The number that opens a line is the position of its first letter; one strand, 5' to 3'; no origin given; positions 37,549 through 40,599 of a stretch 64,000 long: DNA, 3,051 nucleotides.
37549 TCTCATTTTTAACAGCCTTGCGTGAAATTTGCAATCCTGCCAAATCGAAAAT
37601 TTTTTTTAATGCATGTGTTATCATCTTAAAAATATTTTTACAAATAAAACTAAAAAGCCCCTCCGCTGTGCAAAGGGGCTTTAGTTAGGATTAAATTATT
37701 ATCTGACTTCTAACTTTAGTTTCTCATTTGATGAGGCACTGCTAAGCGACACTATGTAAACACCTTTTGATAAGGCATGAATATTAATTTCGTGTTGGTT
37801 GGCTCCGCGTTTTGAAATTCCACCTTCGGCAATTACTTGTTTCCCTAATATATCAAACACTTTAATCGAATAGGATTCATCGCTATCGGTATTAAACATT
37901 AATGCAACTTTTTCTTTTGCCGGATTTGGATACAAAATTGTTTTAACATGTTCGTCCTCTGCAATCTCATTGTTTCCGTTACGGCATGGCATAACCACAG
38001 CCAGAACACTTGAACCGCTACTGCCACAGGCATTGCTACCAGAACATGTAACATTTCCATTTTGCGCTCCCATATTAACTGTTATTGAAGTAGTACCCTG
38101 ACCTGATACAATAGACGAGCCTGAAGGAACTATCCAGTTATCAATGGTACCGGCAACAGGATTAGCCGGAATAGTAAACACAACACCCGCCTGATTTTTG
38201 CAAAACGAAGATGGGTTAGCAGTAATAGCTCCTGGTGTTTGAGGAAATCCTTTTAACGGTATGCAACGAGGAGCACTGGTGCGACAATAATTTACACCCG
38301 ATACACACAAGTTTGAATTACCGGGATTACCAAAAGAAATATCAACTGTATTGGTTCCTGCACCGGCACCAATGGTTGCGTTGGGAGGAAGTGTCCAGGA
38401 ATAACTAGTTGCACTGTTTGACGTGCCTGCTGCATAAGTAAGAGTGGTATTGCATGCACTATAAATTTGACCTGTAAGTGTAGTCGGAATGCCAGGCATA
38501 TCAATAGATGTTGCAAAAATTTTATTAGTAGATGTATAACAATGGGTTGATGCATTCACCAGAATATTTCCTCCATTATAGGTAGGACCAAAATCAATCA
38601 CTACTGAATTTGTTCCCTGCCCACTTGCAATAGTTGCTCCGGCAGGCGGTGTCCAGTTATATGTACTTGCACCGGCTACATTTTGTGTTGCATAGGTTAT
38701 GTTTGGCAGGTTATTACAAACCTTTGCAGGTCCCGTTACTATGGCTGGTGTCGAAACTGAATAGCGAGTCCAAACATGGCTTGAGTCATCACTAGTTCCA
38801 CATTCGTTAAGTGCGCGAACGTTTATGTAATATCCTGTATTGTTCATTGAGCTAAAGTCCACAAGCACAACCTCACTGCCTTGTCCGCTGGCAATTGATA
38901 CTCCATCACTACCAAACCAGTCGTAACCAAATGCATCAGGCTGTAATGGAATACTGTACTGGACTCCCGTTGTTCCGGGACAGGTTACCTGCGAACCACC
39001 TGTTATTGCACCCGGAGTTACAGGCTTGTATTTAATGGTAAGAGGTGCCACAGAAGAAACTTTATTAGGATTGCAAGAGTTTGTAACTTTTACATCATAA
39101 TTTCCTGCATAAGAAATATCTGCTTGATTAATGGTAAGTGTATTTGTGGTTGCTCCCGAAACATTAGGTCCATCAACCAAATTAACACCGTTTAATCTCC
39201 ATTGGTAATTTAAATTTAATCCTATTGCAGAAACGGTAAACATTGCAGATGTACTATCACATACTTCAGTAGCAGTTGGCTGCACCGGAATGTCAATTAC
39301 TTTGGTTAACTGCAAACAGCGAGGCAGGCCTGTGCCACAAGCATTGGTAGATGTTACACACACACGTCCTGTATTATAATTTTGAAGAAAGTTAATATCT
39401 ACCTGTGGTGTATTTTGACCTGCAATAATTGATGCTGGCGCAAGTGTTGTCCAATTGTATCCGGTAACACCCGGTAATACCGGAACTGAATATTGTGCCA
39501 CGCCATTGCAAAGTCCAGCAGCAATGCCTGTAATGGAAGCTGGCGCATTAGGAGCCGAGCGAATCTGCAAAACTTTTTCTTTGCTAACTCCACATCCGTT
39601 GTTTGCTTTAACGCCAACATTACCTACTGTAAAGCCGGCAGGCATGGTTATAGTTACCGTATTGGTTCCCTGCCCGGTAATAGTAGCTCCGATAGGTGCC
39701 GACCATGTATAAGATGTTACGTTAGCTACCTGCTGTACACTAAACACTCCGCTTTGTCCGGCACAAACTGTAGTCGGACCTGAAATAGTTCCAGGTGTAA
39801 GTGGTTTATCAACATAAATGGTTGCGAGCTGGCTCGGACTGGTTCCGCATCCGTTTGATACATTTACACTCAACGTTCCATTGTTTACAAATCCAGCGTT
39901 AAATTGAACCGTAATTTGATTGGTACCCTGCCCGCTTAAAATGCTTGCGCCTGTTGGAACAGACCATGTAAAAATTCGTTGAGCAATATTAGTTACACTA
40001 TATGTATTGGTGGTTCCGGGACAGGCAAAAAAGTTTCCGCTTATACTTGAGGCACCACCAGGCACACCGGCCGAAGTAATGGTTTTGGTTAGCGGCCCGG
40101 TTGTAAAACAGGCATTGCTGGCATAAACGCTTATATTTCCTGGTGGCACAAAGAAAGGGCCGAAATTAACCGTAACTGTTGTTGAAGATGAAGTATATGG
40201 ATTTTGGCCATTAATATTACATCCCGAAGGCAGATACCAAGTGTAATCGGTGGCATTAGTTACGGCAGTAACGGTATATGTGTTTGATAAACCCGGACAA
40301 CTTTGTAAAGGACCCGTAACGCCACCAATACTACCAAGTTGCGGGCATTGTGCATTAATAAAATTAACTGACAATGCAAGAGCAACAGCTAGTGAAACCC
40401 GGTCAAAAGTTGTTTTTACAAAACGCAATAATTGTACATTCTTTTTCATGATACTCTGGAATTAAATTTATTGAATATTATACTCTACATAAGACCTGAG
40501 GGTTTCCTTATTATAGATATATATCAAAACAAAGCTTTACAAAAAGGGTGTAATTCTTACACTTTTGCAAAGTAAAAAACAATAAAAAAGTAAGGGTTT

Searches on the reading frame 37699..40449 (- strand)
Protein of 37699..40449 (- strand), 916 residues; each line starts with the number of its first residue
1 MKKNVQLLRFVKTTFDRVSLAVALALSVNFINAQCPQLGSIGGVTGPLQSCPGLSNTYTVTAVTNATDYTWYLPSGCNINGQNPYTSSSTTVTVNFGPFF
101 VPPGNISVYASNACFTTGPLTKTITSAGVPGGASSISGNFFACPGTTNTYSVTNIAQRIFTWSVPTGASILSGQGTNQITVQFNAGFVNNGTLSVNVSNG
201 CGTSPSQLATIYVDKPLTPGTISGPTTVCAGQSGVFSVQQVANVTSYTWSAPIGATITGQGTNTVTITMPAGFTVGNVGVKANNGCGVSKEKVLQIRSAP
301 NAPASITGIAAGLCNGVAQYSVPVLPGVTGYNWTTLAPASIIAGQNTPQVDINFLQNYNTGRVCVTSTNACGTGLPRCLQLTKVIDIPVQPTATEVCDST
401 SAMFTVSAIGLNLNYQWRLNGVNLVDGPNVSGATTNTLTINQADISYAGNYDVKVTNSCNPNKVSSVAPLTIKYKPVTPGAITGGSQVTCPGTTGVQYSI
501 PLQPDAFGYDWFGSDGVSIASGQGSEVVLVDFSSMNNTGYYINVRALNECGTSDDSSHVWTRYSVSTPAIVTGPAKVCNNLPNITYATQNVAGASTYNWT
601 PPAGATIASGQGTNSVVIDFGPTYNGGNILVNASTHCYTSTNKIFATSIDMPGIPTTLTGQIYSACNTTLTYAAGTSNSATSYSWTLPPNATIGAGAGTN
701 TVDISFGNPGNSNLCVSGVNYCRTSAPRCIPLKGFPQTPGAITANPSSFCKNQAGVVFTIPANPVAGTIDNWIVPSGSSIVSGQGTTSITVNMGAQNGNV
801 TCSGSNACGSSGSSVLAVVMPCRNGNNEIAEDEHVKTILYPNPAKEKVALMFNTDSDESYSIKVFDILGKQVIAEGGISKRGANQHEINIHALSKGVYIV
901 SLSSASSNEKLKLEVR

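Call 56: search_protein_families(library=pfam, proteins=[window:37699-40449:-], max_evalue=0.00001)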
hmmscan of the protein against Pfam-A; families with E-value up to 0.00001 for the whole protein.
window:37699-40449:- (916 aa): 2 families
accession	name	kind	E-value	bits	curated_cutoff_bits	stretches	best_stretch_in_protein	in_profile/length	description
PF19408.5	PKD_6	-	1.2e-129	423.4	25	8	216-296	2-82/82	PKD-like domain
PF18962.6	Por_Secre_tail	-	1.1e-14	54.8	27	1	839-909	1-69/75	Secretion system C-terminal sorting domain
